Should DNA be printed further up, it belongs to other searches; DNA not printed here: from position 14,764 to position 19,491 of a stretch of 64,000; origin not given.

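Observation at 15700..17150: Tandem kinase with a degenerate first domain (HRA/SDF) followed by a canonical catalytic domain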

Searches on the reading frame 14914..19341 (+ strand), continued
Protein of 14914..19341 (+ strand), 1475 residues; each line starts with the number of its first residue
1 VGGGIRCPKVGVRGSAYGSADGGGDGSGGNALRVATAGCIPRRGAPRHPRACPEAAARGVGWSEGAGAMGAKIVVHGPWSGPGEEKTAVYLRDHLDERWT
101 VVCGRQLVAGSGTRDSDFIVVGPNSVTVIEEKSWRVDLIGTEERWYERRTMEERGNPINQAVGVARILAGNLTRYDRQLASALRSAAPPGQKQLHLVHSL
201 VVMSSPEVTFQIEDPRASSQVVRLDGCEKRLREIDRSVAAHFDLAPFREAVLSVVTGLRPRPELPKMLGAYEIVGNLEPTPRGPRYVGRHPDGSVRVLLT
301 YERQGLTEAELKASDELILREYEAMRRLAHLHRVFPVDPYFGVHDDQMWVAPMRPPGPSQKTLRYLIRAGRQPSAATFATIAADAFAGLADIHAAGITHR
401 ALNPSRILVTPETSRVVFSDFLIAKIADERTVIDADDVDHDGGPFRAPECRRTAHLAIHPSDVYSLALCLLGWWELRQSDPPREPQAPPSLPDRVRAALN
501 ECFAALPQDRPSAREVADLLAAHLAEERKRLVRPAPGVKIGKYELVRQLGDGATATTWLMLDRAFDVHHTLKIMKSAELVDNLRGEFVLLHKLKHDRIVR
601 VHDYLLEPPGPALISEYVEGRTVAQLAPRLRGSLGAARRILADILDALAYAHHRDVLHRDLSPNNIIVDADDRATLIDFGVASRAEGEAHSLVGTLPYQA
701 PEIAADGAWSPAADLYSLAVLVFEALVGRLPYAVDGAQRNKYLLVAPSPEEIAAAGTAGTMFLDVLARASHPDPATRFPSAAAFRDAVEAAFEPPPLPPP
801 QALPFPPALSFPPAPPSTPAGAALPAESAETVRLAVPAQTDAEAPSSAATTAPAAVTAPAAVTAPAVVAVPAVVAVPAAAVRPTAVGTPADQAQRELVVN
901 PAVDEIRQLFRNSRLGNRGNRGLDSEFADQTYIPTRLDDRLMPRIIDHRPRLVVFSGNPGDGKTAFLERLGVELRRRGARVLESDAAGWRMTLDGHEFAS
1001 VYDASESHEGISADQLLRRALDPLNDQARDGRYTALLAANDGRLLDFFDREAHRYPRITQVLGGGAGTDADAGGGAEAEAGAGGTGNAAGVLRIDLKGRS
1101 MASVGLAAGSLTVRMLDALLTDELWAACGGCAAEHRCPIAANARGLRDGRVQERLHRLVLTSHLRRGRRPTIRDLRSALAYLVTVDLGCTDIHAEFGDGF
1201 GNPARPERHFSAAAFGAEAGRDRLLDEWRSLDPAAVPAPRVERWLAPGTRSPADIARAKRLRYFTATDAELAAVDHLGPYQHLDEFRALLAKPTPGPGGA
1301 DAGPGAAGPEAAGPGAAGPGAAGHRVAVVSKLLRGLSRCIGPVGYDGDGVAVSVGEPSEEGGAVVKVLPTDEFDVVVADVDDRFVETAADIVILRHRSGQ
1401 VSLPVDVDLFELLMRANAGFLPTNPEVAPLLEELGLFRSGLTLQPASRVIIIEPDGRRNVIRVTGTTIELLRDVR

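Call 34: find_related_loci(query=A1, collection=genome_contigs, flank=10000)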
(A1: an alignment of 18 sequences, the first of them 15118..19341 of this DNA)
Query A1 (1407 aa) in genome_contigs; peptide patterns used: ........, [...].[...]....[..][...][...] (x = any residue, [..] = any of these).
458 stretches matched a pattern; 195 encode a relative of the query (tblastn E <= 1e-3); the best 80 are kept; 80 distinct loci.
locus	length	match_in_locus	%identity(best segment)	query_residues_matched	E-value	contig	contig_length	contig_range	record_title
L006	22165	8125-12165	64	3-1403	0e+0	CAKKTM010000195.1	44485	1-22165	Frankia sp. CiP1_Cm_nod1 isolate CiP1_Cm_nod11 genome assembly, contig: scaffold00011, whole genome shotgun sequence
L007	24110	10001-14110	88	1-1407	0e+0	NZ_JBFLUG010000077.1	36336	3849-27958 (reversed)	Parafrankia sp. FMc2 NODE_77_length_36336_cov_90.213864, whole genome shotgun sequence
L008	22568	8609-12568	66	1-1403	0e+0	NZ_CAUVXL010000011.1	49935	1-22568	Frankia sp. Cas4 scaffold00013, whole genome shotgun sequence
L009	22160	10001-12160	90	1-720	0e+0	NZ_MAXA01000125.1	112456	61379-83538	Parafrankia soli strain NRRL B-16219 contig_21, whole genome shotgun sequence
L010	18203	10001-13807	56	3-1403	0e+0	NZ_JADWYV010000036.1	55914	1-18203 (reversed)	Frankia nepalensis strain CN4 NODE_36_length_55914_cov_36.933575, whole genome shotgun sequence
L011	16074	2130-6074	32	3-1406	1e-169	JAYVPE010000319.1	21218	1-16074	MAG: Pirellula sp. isolate GL72_DN_metabat_177_sub GL72_DN_metabat_177_sub_318, whole genome shotgun sequence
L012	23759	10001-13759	33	1-1388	2e-149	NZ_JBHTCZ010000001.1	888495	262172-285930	Agrococcus sp. GCM10030265 strain CPCC 206402 platanus_K_17_124_1, whole genome shotgun sequence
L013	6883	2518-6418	36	3-1400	1e-101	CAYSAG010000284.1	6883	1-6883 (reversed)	MAG TPA_asm: uncultured Planctomycetaceae bacterium isolate SRP216583_co2_94 genome assembly, contig: NODE_9543_length_6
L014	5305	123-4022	40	3-1402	3e-100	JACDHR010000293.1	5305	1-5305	MAG: Gemmatimonadetes bacterium isolate MGR_bin443 SD2911_NODE_5201_length_5305_cov_1.337775, whole genome shotgun seque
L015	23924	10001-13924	35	1-1402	1e-94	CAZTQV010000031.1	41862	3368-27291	MAG TPA_asm: uncultured Phycisphaeraceae bacterium isolate SRP342821_co1_63 genome assembly, contig: NODE_632_length_418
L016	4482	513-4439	34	9-1407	6e-95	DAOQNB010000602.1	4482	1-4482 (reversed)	MAG TPA_asm: Acidobacteriota bacterium isolate AMR_MDS_0507 NODE_12083_length_4482_cov_4.915293, whole genome shotgun se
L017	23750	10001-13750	36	3-1405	3e-91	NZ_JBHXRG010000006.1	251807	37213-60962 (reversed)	Nocardia sp. NPDC058640 NPDC058640_T47_B2.ctg-0006, whole genome shotgun sequence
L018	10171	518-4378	34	4-1385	7e-95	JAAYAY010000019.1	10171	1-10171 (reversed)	MAG: Planctomycetaceae bacterium isolate AS06rmzACSIP_219 38908_AS06, whole genome shotgun sequence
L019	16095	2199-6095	35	3-1395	3e-100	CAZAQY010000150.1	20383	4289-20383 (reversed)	MAG TPA_asm: uncultured Pirellulaceae bacterium isolate binchicken_co273_199 genome assembly, contig: NODE_2949_length_2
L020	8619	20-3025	35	297-1385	1e-89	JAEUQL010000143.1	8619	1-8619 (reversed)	MAG: Blastocatellia bacterium isolate new MAG-250 NODE_143_length_8619_cov_3.504449, whole genome shotgun sequence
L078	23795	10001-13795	34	1-1407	5e-81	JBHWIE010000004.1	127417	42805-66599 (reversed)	Actinosynnema sp. NPDC059797 NPDC059797_T46_E3.ctg-0004, whole genome shotgun sequence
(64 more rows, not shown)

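Call 65: search_protein_families(library=ncbifam, proteins=[P0006, P0014], max_evalue=0.001)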
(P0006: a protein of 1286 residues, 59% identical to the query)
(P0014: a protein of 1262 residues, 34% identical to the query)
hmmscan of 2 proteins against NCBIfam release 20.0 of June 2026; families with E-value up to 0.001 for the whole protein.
P0006 (1286 aa): 16 families
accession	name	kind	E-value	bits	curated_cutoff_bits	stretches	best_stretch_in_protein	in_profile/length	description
NF047741.1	antiphage_MADS6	equivalog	2.4e-162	541.6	460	2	13-586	1-610/612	methylation-associated defense system protein kinase MAD6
NF033483.0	PknB_PASTA_kin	equivalog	4.5e-49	167.9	450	2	473-744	7-298/563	Stk1 family PASTA domain-containing Ser/Thr kinase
NF033442.0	BREX_PglW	equivalog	9.4e-43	146.2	990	1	57-731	47-781/1391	BREX system serine/threonine kinase PglW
NF038150.1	lanthi_synth_IV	equivalog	7.5e-33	113.9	650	2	509-754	233-496/851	class IV lanthionine synthetase LanL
NF052427.1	StpK7MSMEG_1200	equivalog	2e-31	109.2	900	2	473-728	7-277/601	serine/threonine protein kinase StpK7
TIGR03903.1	TOMM_kin_cyc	equivalog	3.1e-20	71.7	705.75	1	509-711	19-239/1267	TOMM system kinase/cyclase fusion protein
NF038151.1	lanthi_synth_III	equivalog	3.3e-19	68.8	575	2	513-657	268-424/833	class III lanthionine synthetase LanKC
NF009651.0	PRK13184.1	equivalog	2.3e-17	62.3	839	1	568-721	114-292/932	serine/threonine-protein kinase PknD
NF053615.1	SerThrKinAfsKStmc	equivalog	6.2e-17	61.5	1300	2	575-664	120-215/809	protein serine/threonine kinase AfsK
NF043056.1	T4SS_LegK1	equivalog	1.4e-13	50.3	550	1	583-651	205-279/516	Dot/Icm T4SS effector kinase LegK1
TIGR03724.2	arch_bud32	equivalog_domain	9.1e-12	44.9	125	1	512-615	37-132/193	KEOPS complex kinase/ATPase Bud32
NF011463.0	PRK14879.1-4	equivalog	6e-09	35.7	188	1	511-615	61-161/237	Kae1-associated kinase Bud32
NF011460.0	PRK14879.1-1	equivalog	1.5e-07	30.8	199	1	539-619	82-162/232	Kae1-associated kinase Bud32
NF007174.0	PRK09605.1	equivalog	2.5e-07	29.6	447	1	504-615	372-474/535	bifunctional N(6)-L-threonylcarbamoyladenine synthase/serine/threonine protein kinase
NF041408.1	XopAU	subfamily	3.1e-05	23.7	450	1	571-649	332-408/498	XopAU family type III secretion system effector serine/threonine kinase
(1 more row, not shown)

P0014 (1262 aa): 17 families
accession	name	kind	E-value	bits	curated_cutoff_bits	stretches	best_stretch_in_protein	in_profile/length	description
NF047741.1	antiphage_MADS6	equivalog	1.3e-127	426.9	460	2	1-589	1-610/612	methylation-associated defense system protein kinase MAD6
NF033483.0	PknB_PASTA_kin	equivalog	3e-44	152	450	2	472-733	3-275/563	Stk1 family PASTA domain-containing Ser/Thr kinase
NF038150.1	lanthi_synth_IV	equivalog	1.5e-36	126.1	650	2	457-732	168-462/851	class IV lanthionine synthetase LanL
NF052427.1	StpK7MSMEG_1200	equivalog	6.1e-28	97.6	900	2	476-669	7-212/601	serine/threonine protein kinase StpK7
NF033442.0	BREX_PglW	equivalog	1.1e-23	83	990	1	308-660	325-703/1391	BREX system serine/threonine kinase PglW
NF009651.0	PRK13184.1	equivalog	1.8e-18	66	839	1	476-679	2-245/932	serine/threonine-protein kinase PknD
TIGR03903.1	TOMM_kin_cyc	equivalog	2.6e-16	58.7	705.75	1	518-663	25-186/1267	TOMM system kinase/cyclase fusion protein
NF038151.1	lanthi_synth_III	equivalog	7.1e-16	57.8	575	1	535-667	288-430/833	class III lanthionine synthetase LanKC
TIGR03724.2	arch_bud32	equivalog_domain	1.5e-09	37.7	125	1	547-621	69-135/193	KEOPS complex kinase/ATPase Bud32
NF011463.0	PRK14879.1-4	equivalog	1.9e-08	34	188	1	548-620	95-163/237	Kae1-associated kinase Bud32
NF043056.1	T4SS_LegK1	equivalog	2.1e-07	29.9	550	1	589-655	208-279/516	Dot/Icm T4SS effector kinase LegK1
NF007174.0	PRK09605.1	equivalog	1.6e-05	23.6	447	1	548-620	413-476/535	bifunctional N(6)-L-threonylcarbamoyladenine synthase/serine/threonine protein kinase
NF011460.0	PRK14879.1-1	equivalog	1.7e-05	24.1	199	1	547-623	87-163/232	Kae1-associated kinase Bud32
NF011462.0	PRK14879.1-3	equivalog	5.9e-05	22.9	174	0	579-618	93-129/192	Kae1-associated kinase Bud32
NF011461.0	PRK14879.1-2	equivalog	6.2e-05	22.9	372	1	547-622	79-151/225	Kae1-associated kinase Bud32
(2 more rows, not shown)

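Call 70: find_encoding_contigs(protein=P0018, flank=10000, max_places=1)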
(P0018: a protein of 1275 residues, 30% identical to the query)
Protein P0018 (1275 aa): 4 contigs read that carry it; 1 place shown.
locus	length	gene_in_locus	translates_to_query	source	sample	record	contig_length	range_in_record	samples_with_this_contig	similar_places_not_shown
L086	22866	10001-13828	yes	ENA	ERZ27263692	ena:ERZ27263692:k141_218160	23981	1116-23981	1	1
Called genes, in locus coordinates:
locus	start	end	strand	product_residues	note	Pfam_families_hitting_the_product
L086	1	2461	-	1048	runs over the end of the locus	PF00580:UvrD-helicase, PF01443:Viral_helicase1 (faint), PF13245:AAA_19, PF13361:UvrD_C, PF13538:UvrD_C_2, PF00570:HRDC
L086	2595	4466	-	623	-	PF06739:SBBP (faint), PF22807:TrAA12 (faint), PF24684:Vgb_lyase, PF01436:NHL (faint), PF00041:fn3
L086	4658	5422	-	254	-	PF26003:Integrase_N_phage (weak), PF22022:Phage_int_M (weak)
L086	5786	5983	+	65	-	-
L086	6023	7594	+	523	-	PF02384:N6_Mtase, PF07669:Eco57I (weak)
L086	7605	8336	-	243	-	-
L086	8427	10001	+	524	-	PF13245:AAA_19 (weak), PF00580:UvrD-helicase (weak), PF13361:UvrD_C, PF13538:UvrD_C_2 (weak)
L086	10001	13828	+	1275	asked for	PF08378:NERD, PF00069:Pkinase, PF07714:PK_Tyr_Ser-Thr, PF03109:ABC1 (faint)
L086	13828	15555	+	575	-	PF26611:MAD7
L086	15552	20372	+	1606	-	PF01935:DUF87, PF10412:TrwB_AAD_bind (faint), PF12846:AAA_10 (faint), PF05872:HerA_C (weak)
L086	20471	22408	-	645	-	PF13175:AAA_15, PF13476:AAA_23, PF02463:SMC_N, PF13304:AAA_21, PF13175:AAA_15 (weak)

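Call 71: find_encoding_contigs(protein=P0016, flank=10000, max_places=1)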
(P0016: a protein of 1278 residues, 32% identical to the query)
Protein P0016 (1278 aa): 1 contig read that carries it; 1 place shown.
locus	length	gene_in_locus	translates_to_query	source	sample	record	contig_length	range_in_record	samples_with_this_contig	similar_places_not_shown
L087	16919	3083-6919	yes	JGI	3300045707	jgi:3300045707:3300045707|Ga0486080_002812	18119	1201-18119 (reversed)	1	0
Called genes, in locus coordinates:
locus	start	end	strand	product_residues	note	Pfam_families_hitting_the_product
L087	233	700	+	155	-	-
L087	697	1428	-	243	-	-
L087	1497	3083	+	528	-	PF13604:AAA_30 (weak), PF13245:AAA_19, PF00580:UvrD-helicase (weak), PF13361:UvrD_C, PF13538:UvrD_C_2 (weak)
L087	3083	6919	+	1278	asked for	PF08378:NERD, PF07714:PK_Tyr_Ser-Thr (weak), PF00069:Pkinase, PF07714:PK_Tyr_Ser-Thr, PF20720:nSTAND3 (weak)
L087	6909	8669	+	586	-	PF26611:MAD7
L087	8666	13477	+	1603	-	PF01935:DUF87, PF05872:HerA_C (faint), PF10412:TrwB_AAD_bind (faint), PF12846:AAA_10 (faint)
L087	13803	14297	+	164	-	-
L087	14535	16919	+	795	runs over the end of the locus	PF13175:AAA_15 (faint), PF13304:AAA_21 (weak)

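Call 72: find_encoding_contigs(protein=P0015, flank=10000, max_places=1)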
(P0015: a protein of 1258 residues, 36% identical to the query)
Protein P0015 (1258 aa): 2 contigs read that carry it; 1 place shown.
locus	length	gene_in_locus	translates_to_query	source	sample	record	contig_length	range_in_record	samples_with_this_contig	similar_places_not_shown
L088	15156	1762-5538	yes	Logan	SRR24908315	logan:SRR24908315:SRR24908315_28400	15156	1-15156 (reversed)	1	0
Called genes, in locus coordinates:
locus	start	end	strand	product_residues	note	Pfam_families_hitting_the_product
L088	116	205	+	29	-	-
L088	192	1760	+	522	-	PF00580:UvrD-helicase (faint), PF01443:Viral_helicase1 (faint), PF13245:AAA_19, PF13361:UvrD_C, PF13538:UvrD_C_2 (weak)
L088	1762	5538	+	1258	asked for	PF08378:NERD, PF00069:Pkinase, PF07714:PK_Tyr_Ser-Thr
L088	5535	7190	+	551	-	PF26611:MAD7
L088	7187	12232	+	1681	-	PF01935:DUF87, PF05872:HerA_C (faint), PF10412:TrwB_AAD_bind (faint), PF12696:TraG-D_C (weak)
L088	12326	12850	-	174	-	-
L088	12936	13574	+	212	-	-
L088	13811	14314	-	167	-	-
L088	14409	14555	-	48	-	-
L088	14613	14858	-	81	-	-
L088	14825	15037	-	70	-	-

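Call 76: search_protein_families(library=padloc, proteins=[P0019], max_evalue=1e-10)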
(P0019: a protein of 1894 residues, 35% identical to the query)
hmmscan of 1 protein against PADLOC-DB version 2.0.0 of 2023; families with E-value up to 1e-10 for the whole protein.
P0019 (1894 aa): 36 families (the best 25 are shown)
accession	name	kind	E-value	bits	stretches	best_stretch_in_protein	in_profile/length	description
PDLC03920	MkoA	-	6.1e-253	840.7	3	745-1891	8-1108/1112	-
PDLC03921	MkoA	-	1.1e-141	472.2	2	1206-1887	924-1592/1607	-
PDLC04138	mad6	-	3.9e-92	308.2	3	468-736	49-332/659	mads_6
PDLC04042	PD-T4-6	-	5.1e-86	286.9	3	466-727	5-283/292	-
PDLC04053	PD-T4-6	-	3.2e-82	274.5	3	470-731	9-285/311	-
PDLC04054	PD-T4-6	-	4.3e-69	231.6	2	465-728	6-284/347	-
PDLC04047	PD-T4-6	-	4.1e-65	218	2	465-723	5-278/327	-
PDLC04060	PD-T4-6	-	1.8e-62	209.9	2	465-733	3-285/486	-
PDLC04043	PD-T4-6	-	5.3e-62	208.3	2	468-724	13-284/452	-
PDLC04061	PD-T4-6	-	3.9e-59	199.5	2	742-896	13-167/510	-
PDLC04039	PD-T4-6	-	6.9e-55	184.8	2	464-735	9-291/458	-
PDLC04048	PD-T4-6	-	6.3e-54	181.7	2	744-897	9-159/354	-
PDLC04057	PD-T4-6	-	1.6e-53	180.3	2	464-728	2-281/443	-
PDLC02512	PglW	-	1.9e-53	179.8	2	36-661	41-712/1403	PglW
PDLC04041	PD-T4-6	-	7e-50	168.5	2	457-733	16-309/443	-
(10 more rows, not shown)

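Call 77: find_encoding_contigs(protein=P0019, flank=10000, max_places=1)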
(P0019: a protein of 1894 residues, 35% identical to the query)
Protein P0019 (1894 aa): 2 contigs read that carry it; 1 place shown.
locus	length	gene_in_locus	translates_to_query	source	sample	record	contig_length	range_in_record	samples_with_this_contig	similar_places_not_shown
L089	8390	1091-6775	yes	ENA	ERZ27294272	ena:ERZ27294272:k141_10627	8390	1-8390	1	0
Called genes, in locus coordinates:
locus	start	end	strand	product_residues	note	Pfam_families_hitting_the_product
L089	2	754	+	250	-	?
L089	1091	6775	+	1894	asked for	PF08378:NERD, PF00069:Pkinase, PF07714:PK_Tyr_Ser-Thr, PF00069:Pkinase, PF07714:PK_Tyr_Ser-Thr, PF13086:AAA_11, PF13245:AAA_19, PF13087:AAA_12, +4 more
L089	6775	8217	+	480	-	-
